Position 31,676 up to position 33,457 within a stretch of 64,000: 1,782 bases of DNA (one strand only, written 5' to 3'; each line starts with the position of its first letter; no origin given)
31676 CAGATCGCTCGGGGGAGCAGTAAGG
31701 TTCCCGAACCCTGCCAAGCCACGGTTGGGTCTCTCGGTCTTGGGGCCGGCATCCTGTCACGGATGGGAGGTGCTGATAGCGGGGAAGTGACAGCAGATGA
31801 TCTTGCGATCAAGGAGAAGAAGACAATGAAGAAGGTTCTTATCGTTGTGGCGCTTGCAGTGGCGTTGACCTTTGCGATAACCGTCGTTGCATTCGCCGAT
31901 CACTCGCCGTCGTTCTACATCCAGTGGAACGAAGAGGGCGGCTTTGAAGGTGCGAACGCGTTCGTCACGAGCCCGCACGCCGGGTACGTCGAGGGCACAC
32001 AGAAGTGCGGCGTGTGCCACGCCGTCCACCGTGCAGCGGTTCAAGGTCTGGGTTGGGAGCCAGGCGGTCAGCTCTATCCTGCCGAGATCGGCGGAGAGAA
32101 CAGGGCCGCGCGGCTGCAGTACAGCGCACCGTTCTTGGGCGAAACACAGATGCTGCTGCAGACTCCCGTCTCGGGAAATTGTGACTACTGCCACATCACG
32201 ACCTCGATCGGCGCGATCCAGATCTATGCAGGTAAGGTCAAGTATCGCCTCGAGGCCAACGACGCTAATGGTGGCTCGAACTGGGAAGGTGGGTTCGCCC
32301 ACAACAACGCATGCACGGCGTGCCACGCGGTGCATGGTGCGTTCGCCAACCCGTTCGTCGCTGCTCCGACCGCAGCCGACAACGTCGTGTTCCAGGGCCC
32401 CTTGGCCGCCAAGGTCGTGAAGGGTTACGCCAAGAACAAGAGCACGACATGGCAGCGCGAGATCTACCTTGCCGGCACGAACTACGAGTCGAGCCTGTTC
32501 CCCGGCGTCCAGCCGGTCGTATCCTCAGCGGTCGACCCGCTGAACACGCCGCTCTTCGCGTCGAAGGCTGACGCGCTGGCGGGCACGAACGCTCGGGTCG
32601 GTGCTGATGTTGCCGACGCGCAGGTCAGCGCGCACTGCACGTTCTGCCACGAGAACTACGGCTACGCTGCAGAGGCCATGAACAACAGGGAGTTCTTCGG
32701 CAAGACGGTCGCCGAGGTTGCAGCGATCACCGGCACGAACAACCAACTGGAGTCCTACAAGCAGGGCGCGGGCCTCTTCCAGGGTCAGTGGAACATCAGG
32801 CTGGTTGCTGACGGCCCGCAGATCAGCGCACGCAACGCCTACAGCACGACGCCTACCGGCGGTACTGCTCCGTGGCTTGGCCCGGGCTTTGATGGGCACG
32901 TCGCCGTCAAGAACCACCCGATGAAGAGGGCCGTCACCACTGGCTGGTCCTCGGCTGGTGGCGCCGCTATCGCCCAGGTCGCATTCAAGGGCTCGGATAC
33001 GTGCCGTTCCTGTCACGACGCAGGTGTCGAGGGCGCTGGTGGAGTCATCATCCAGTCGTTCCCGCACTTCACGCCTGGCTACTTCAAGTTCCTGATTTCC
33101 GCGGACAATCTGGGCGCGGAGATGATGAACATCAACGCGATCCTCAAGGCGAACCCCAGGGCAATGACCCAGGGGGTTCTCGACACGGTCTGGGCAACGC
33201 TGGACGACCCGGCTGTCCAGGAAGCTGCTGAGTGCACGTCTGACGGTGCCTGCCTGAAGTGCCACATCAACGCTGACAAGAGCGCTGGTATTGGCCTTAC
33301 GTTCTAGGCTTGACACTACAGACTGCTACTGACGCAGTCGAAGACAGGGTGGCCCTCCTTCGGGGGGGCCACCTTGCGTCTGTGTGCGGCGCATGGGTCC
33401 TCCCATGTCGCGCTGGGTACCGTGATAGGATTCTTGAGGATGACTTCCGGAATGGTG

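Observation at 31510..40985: Six-gene multihaem cytochrome island: candidate extracellular electron-transfer conduit for a Gram-positive-type envelope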

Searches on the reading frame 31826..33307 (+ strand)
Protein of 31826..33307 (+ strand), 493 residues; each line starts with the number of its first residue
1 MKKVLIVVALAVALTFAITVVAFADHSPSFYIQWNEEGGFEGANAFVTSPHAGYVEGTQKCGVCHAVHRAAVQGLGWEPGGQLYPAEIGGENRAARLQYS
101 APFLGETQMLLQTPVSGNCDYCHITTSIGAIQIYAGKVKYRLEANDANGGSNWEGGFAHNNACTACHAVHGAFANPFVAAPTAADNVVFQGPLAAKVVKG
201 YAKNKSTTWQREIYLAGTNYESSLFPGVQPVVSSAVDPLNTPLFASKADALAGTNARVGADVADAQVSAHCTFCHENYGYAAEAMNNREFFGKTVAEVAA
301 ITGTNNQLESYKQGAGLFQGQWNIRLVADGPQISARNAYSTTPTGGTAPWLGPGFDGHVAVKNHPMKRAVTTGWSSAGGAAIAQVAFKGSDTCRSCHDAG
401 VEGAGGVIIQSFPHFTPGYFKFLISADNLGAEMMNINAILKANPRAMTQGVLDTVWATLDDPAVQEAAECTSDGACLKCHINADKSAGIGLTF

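Call 4: search_protein_families(library=pfam, proteins=[window:31826-33307:+], max_evalue=0.1)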
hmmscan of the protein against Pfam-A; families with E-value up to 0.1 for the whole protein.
window:31826-33307:+ (493 aa): 5 families
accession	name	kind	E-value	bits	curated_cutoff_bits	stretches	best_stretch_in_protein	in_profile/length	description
PF22113.1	Mtrc-MtrF_II-IV_dom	-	1e-07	32.1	30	1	52-170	75-166/176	Outer membrane cytochrome MtrC/MtrF-like, domains II/IV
PF09699.15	Paired_CXXCH_1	-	6.6e-07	29.4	20.6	0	160-179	6-24/41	Doubled CXXCH motif (Paired_CXXCH_1)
PF14522.11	Cytochrome_C7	-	1.4e-06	28.5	24.8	0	116-174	13-55/67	Cytochrome c7 and related cytochrome c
PF14537.11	Cytochrom_c3_2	-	0.00013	22.8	25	0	140-172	45-69/79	Cytochrome c3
PF00034.26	Cytochrom_C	-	0.0081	17.9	21.3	0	160-201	9-33/90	Cytochrome c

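Call 5: search_protein_families(library=ncbifam, proteins=[window:31826-33307:+], max_evalue=0.1)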
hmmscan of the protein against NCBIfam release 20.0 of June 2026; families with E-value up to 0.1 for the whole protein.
window:31826-33307:+ (493 aa): 2 families
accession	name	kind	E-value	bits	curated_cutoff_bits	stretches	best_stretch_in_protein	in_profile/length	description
TIGR01905.1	paired_CXXCH_1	subfamily_domain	1.8e-05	24.6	25.2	0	160-176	6-21/41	doubled CXXCH domain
NF040706.1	photo_cyt_PufC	equivalog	0.032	13.7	150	0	117-168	83-134/312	photosynthetic reaction center cytochrome PufC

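Call 7: find_encoding_contigs(protein=window:31826-33307:+, flank=10000, max_places=4)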
Protein window:31826-33307:+ (493 aa): no gene with exactly this product is on record in the collection.

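Call 8: find_homologous_proteins(query=window:31826-33307:+)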
Query window:31826-33307:+ (493 aa): 187 proteins with E <= 0.001 among 8000 candidates; the best 120 are listed.
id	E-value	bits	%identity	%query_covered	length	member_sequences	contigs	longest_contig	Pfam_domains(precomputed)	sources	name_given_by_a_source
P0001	0.0e+0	1134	100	100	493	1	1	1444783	PF09699.16,PF14522.12,PF22113.2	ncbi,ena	-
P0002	3.1e-267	905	81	100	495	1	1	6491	PF09699.16,PF14522.12,PF22113.2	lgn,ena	-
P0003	2.0e-192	659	63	95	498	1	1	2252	PF09699.16,PF14522.12,PF22113.2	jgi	jgi:hypothetical protein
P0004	5.1e-155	535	55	100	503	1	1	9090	PF09699.16,PF14522.12,PF22113.2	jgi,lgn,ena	-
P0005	2.0e-154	533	56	100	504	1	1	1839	PF09699.16,PF14522.12,PF22113.2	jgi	-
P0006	9.8e-154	531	54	100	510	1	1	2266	PF09699.16,PF14522.12,PF22113.2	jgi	jgi:hypothetical protein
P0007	1.0e-153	531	53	100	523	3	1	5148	PF09699.16,PF14522.12,PF22113.2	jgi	jgi:hypothetical protein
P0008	4.3e-148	512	53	100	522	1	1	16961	PF14522.12,PF22113.2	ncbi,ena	-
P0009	1.4e-146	507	52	100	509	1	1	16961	PF09699.16,PF14522.12,PF22113.2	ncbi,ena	-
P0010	1.6e-135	471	50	100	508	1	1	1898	PF09699.16,PF14522.12,PF22113.2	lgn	-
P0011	2.5e-114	401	46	100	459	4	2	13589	PF22113.2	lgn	-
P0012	1.0e-106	376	43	100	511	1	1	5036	PF09699.16,PF14537.12,PF14522.12,PF22113.2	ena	-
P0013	2.4e-100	355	41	100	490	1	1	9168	PF09699.16,PF14537.12,PF22113.2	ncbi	-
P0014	4.3e-100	354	43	100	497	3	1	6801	PF09699.16,PF14537.12,PF22113.2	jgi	jgi:hypothetical protein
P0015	1.4e-99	352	41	100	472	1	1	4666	PF09699.16,PF14522.12,PF22113.2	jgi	-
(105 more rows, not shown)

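Call 10: find_encoding_contigs(protein=P0001, flank=10000, max_places=3)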
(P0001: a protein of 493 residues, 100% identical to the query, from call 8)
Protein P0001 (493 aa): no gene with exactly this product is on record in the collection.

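Call 15: find_related_loci(query=A1, collection=genome_contigs, flank=10000)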
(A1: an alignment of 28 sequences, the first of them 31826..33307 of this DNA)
Query A1 (493 aa) in genome_contigs; peptide patterns used: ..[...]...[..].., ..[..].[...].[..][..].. (x = any residue, [..] = any of these).
127 stretches matched a pattern; 108 encode a relative of the query (tblastn E <= 1e-3); the best 80 are kept; 78 distinct loci.
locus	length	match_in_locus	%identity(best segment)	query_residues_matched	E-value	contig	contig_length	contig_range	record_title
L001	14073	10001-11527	52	1-493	1e-156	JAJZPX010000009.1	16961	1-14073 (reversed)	MAG: Actinomycetes bacterium isolate SKS1.bin23 NODE_6032_length_16961_cov_1.555483, whole genome shotgun sequence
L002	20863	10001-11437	40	1-493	4e-103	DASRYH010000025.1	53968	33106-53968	MAG TPA_asm: Coriobacteriia bacterium isolate SMAG_U13147 k141_116960, whole genome shotgun sequence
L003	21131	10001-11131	37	1-425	4e-55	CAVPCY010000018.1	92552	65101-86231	MAG: uncultured Actinomycetes bacterium isolate MFD00032.bin.2.33 genome assembly, contig: contig_40628, whole genome sh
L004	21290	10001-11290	34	1-493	9e-55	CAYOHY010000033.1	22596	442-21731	MAG TPA_asm: uncultured Eubacteriales bacterium isolate binchicken_co152_248 genome assembly, contig: NODE_2602_length_2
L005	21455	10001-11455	29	1-493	5e-48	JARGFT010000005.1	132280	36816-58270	MAG: Anaerosomatales bacterium isolate C14-13 NODE_5_length_132280_cov_6.861879, whole genome shotgun sequence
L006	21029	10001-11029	29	1-493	4e-42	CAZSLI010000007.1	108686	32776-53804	MAG TPA_asm: uncultured Eubacteriales bacterium isolate binchicken_co152_201 genome assembly, contig: NODE_204_length_10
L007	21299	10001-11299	29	1-493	4e-42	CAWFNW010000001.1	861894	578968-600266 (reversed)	MAG: uncultured Actinomycetes bacterium isolate MFD05942.bin.1.20 genome assembly, contig: contig_13808, whole genome sh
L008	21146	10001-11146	34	1-493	8e-57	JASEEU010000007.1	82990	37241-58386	MAG: Anaerosomatales bacterium isolate Yes46-06 NODE_7_length_82990_cov_15.757907, whole genome shotgun sequence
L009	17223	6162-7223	29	1-493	2e-40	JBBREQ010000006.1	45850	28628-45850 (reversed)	MAG: Coriobacteriia bacterium isolate Co_metawrap_2508 Cmw_2508_k141_13547704_length_45850_cov_10.0000, whole genome sho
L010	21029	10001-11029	30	1-493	3e-40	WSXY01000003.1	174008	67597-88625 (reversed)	MAG: Actinobacteria bacterium isolate X3_MetaBAT.18 scaffold_36, whole genome shotgun sequence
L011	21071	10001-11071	31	1-493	6e-40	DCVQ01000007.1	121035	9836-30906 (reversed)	MAG TPA_asm: Actinobacteria bacterium UBA2184 UBA2184_contig_1594, whole genome shotgun sequence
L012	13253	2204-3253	30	1-493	3e-39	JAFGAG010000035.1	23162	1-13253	MAG: Coriobacteriia bacterium isolate Zod_maxbin.0135_3 k87_1734036, whole genome shotgun sequence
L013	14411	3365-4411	30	1-493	4e-38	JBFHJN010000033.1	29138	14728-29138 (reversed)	MAG: Coriobacteriia bacterium isolate Mix_sand07.2021.05.G.64 k141_1184744_length_29138_cov_15.3573, whole genome shotgu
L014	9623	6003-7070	30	1-493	8e-37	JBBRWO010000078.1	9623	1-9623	MAG: Coriobacteriia bacterium isolate La4_metabat2.012 La4_metabat2.012_K_2782478_L_9623_cov_13.0000, whole genome shotg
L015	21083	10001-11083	29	1-493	1e-36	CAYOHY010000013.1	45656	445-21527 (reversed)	MAG TPA_asm: uncultured Eubacteriales bacterium isolate binchicken_co152_248 genome assembly, contig: NODE_929_length_45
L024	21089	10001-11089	27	1-493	7e-28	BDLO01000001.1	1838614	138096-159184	Coriobacteriaceae bacterium EMTCatB1 DNA, scaffold1, whole genome shotgun sequence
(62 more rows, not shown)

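Call 24: predict_structure(alignment_id=A1)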
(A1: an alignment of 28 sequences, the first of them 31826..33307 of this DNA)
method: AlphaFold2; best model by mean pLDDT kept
length: 493 residues; sequences in the alignment: 28
mean_pLDDT: 52.7   pTM: 0.54
mean pLDDT of the five models: 52.7, 51.1, 48.8, 47.9, 42.7
residues with pLDDT >= 90: 4; 70-90: 105; 50-70: 133; < 50: 251
segments of 3 or more residues with pLDDT < 50: 20-119, 154-179, 202-207, 302-359, 367-388, 398-400, 412-415, 418-425, 469-479, 489-493
pLDDT, mean of each block of 10 residues (from residue 1): 88 72 36 35 37 32 38 35 31 32 30 38 54 69 54 44 39 43 59 64 54 82 78 71 84 85 78 64 56 56 37 37 39 36 35 43 48 42 46 53 63 47 47 64 78 83 58 38 58 34
secondary structure, 60 per line:
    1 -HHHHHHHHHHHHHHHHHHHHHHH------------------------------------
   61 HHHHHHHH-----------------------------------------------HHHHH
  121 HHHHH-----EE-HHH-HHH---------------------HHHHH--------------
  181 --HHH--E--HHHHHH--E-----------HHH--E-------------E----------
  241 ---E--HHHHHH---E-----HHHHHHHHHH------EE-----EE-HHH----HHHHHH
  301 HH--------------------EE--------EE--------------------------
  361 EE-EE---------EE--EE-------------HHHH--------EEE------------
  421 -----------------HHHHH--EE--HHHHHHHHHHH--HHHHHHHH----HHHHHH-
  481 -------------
elements in order: H2-24 H61-68 H116-125 H162-166 H191-196 H247-252 H262-271 H295-302 H394-397 E406-408 H438-442 H449-459 H462-469 H474-479

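Call 25: search_solved_structures(query=A1, max_evalue=10, show_alignments=3)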
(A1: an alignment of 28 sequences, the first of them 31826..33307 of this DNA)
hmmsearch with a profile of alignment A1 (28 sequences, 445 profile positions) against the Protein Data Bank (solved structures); distinct sequences matched with E-value up to 10: 12.
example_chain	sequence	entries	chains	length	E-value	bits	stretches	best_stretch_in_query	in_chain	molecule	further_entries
8wdu_C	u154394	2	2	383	0.015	17.6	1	113-162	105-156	Photosynthetic reaction center cytochrome c subunit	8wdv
1eys_C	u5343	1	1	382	0.02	17.1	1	113-162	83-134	PHOTOSYNTHETIC REACTION CENTER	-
9j2f_C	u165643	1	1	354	0.43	12.8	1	103-162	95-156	Photosynthetic reaction center cytochrome c subunit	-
8z82_C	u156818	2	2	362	0.76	11.9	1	113-162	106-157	Photosynthetic reaction center cytochrome c subunit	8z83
5xdh_A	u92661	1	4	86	0.84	11.8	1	344-400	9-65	Putative cytochrome c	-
1etp_A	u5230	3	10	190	0.99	11.6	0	156-185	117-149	CYTOCHROME C4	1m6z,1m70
3wmm_C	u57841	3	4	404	1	11.5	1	113-162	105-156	Photosynthetic reaction center C subunit | Photosynthetic reaction center cytochrome c subunit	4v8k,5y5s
7c52_C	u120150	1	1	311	1.1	11.4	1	113-163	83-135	Photosynthetic reaction center cytochrome c subunit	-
5b5m_C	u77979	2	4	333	1.2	11.3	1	113-163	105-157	Photosynthetic reaction center cytochrome c subunit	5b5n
3b42_A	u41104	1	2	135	1.3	11.1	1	335-359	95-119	Methyl-accepting chemotaxis protein, putative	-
7vrj_C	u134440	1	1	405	1.5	11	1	113-191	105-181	Photosynthetic reaction center cytochrome c subunit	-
3t6d_C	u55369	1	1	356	3.2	9.9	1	93-162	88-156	Photosynthetic reaction center cytochrome c subunit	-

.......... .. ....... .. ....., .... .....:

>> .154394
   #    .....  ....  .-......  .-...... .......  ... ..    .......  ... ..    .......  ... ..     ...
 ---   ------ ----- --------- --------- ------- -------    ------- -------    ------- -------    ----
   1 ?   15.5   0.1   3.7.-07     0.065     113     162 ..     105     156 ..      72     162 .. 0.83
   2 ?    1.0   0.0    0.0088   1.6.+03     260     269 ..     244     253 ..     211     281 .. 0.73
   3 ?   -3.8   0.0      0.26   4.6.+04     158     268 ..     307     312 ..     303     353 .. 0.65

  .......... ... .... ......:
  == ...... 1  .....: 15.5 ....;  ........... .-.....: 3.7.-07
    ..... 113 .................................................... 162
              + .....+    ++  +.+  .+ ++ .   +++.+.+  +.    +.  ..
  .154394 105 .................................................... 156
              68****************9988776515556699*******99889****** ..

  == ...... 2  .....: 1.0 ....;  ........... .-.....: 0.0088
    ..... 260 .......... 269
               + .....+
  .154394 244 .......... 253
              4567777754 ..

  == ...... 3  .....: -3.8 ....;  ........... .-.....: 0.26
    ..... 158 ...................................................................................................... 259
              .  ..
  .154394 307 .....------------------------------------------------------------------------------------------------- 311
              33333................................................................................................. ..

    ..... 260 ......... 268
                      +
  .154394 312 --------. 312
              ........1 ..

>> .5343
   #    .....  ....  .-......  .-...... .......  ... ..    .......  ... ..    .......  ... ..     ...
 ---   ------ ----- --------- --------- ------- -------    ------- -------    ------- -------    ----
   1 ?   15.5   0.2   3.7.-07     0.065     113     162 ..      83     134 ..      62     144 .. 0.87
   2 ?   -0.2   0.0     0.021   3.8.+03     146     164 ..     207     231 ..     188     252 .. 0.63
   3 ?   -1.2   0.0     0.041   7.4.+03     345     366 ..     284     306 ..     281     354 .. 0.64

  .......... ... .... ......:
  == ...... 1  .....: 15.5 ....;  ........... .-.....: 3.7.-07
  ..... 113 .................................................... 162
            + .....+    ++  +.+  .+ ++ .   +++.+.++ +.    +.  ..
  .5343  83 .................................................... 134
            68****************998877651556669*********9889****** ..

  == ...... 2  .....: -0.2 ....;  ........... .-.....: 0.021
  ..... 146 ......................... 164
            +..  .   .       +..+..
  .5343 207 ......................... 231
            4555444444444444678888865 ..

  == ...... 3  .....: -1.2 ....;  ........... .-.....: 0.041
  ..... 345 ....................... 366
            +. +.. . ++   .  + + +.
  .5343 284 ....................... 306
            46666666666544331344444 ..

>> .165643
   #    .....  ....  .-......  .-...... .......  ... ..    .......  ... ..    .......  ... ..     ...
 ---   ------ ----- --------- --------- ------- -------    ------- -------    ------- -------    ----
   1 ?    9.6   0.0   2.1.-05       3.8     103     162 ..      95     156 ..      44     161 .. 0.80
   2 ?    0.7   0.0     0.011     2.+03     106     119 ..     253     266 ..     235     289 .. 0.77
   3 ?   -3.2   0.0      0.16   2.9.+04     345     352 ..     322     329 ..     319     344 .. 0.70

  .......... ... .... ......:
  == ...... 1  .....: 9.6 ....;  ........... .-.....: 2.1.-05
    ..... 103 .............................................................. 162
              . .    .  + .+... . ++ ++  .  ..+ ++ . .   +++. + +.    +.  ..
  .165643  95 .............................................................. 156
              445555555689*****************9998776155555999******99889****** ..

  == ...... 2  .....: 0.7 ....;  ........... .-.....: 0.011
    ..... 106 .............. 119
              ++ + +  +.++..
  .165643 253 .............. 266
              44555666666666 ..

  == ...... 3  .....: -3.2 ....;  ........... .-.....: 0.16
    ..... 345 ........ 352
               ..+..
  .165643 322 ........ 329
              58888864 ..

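Call 50: search_protein_representatives(alignment_id=A1)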
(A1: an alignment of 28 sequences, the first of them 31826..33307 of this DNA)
Query: 28 sequences, 445 profile positions. Proteins with E-value up to 0.001 (for the whole library): 514; up to 1e-10: 305; up to 1e-30: 123. The best 150 are listed.
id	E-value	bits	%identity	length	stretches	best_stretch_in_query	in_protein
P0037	2.4e-174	597.0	-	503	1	1-445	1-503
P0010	2.0e-158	544.6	-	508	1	1-445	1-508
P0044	3.9e-155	533.7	-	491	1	1-445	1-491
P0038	7.7e-137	473.4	-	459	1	1-445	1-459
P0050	2.1e-133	462.0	-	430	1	1-445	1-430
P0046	1.2e-129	449.7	-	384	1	94-445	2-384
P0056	2.4e-126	438.8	-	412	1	1-445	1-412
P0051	5.4e-123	427.7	-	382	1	1-445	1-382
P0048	3.8e-116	405.2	-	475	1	1-445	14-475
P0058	1.3e-106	373.8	-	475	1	1-445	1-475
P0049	2.8e-106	372.7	-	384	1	64-445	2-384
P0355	1.0e-103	364.2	-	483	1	1-445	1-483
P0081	1.7e-101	356.9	-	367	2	1-390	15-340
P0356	2.5e-101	356.3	-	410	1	1-395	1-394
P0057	5.6e-100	351.9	-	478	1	1-445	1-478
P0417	6.7e-39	150.6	-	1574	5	253-384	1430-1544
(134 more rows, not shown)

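Call 53: find_encoding_contigs(protein=P0002, flank=10000, max_places=3)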
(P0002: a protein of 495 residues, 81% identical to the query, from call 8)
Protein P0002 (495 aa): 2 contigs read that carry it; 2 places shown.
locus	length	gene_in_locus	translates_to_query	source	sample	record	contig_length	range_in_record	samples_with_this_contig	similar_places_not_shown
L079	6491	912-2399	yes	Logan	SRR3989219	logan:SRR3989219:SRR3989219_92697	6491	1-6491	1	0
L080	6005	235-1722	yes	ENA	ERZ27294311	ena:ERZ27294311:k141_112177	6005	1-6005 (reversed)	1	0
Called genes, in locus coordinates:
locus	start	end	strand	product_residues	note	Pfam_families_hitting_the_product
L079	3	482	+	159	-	?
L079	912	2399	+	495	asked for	PF14522:Cytochrome_C7 (faint), PF22113:Mtrc-MtrF_II-IV_dom (faint), PF09699:Paired_CXXCH_1 (faint)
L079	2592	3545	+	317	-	PF14522:Cytochrome_C7 (faint)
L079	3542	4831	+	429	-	PF14522:Cytochrome_C7 (faint)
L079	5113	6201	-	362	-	PF08450:SGL (faint), PF25021:TEN_NHL (faint), PF01436:NHL (faint)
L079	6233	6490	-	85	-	?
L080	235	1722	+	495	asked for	PF14522:Cytochrome_C7 (faint), PF22113:Mtrc-MtrF_II-IV_dom (faint), PF09699:Paired_CXXCH_1 (faint)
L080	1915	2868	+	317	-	PF14522:Cytochrome_C7 (faint)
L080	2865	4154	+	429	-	PF14522:Cytochrome_C7 (faint)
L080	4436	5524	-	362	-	PF08450:SGL (faint), PF25021:TEN_NHL (faint), PF01436:NHL (faint)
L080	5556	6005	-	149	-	?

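Call 60: predict_structure(alignment_id=A3)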
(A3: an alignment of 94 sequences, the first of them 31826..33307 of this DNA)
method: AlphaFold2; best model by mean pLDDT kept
length: 493 residues; sequences in the alignment: 94
mean_pLDDT: 82.2   pTM: 0.82
mean pLDDT of the five models: 82.2, 82.1, 81.0, 79.6, 77.9
residues with pLDDT >= 90: 215; 70-90: 168; 50-70: 93; < 50: 17
segments of 3 or more residues with pLDDT < 50: 23-27, 81-90
pLDDT, mean of each block of 10 residues (from residue 1): 91 86 49 72 77 71 66 65 46 60 57 68 84 93 85 84 87 78 85 93 74 96 97 96 97 97 97 91 91 91 64 66 86 77 54 81 89 84 89 95 90 94 94 94 92 96 86 88 91 69
secondary structure, 60 per line:
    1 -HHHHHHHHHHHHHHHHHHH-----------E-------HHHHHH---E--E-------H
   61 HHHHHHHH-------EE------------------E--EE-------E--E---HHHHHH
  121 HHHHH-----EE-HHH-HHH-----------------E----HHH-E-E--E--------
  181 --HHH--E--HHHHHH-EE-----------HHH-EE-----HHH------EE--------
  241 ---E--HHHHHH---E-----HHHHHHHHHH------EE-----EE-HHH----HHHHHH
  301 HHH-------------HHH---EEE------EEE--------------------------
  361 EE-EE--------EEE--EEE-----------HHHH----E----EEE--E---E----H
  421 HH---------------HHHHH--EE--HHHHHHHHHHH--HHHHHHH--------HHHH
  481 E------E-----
elements in order: H2-20 H40-45 H60-68 H115-125 H191-196 H247-252 H262-271 H295-303 E323-325 E332-334 E374-376 E379-381 H393-396 E406-408 H438-442 H449-459 H462-468 H477-480

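Call 62: fold_search(model_id=the predicted structure, library=pdb)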
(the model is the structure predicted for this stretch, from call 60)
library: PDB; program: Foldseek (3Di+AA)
matches with E <= 10: 0; with E <= 0.001: 0
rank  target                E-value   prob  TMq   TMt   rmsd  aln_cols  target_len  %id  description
